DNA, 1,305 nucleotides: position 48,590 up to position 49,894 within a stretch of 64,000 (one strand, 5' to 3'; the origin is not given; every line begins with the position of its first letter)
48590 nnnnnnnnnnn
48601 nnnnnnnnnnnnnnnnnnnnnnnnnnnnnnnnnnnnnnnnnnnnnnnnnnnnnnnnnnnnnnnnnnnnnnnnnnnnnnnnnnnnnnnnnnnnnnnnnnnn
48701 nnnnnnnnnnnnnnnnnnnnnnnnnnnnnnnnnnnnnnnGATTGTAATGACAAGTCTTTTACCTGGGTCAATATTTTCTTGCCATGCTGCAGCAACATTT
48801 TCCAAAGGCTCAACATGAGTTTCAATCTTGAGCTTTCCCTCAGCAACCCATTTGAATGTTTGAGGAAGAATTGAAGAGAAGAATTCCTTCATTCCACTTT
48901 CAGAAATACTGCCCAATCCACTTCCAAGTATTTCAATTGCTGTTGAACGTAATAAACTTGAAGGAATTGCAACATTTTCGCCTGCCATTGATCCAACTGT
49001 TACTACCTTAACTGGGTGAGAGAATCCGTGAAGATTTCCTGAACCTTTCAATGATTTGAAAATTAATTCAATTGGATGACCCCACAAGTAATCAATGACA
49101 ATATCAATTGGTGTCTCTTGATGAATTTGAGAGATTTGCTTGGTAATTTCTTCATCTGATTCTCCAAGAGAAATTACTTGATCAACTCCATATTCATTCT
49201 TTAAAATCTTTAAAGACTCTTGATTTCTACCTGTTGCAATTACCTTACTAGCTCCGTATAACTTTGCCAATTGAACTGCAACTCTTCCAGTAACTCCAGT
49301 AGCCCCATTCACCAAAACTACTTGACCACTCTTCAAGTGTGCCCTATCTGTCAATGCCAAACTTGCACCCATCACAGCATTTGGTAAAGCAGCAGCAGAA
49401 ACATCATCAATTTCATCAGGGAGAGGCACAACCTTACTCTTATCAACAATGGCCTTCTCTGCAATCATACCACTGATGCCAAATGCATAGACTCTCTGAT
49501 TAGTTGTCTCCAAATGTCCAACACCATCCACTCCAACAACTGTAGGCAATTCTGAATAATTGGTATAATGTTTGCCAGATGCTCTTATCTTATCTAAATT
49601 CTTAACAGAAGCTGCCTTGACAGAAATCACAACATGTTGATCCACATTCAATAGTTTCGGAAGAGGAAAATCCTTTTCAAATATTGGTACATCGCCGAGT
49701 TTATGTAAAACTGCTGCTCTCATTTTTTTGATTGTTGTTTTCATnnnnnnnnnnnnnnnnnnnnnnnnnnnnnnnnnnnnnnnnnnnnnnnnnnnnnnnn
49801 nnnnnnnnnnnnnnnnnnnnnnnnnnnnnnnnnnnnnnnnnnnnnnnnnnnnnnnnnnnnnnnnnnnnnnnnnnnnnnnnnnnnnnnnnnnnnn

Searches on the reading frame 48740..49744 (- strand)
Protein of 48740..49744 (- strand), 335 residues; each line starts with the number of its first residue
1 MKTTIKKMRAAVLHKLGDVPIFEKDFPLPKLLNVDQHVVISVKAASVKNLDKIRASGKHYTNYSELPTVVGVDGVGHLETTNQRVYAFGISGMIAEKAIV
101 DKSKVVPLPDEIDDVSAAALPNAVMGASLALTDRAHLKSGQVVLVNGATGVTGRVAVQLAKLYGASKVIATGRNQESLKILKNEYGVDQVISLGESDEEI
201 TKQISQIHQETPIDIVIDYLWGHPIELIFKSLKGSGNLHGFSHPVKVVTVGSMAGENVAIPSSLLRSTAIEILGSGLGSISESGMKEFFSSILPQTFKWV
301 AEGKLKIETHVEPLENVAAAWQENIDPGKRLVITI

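Call 14: search_protein_families(library=pfam, max_evalue=0.01, proteins=[window:48740-49744:-])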
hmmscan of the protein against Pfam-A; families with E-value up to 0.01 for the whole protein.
window:48740-49744:- (335 aa): 3 families
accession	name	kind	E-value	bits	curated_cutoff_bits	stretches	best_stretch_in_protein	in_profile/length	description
PF00107.32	ADH_zinc_N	-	1.3e-12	48.2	31.8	1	153-279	3-116/129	Zinc-binding dehydrogenase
PF08240.17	ADH_N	-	1.2e-05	25.9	23.5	1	36-90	3-85/104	Alcohol dehydrogenase GroES-like domain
PF13602.12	ADH_zinc_N_2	-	0.00039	21.8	27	1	186-322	2-121/134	Zinc-binding dehydrogenase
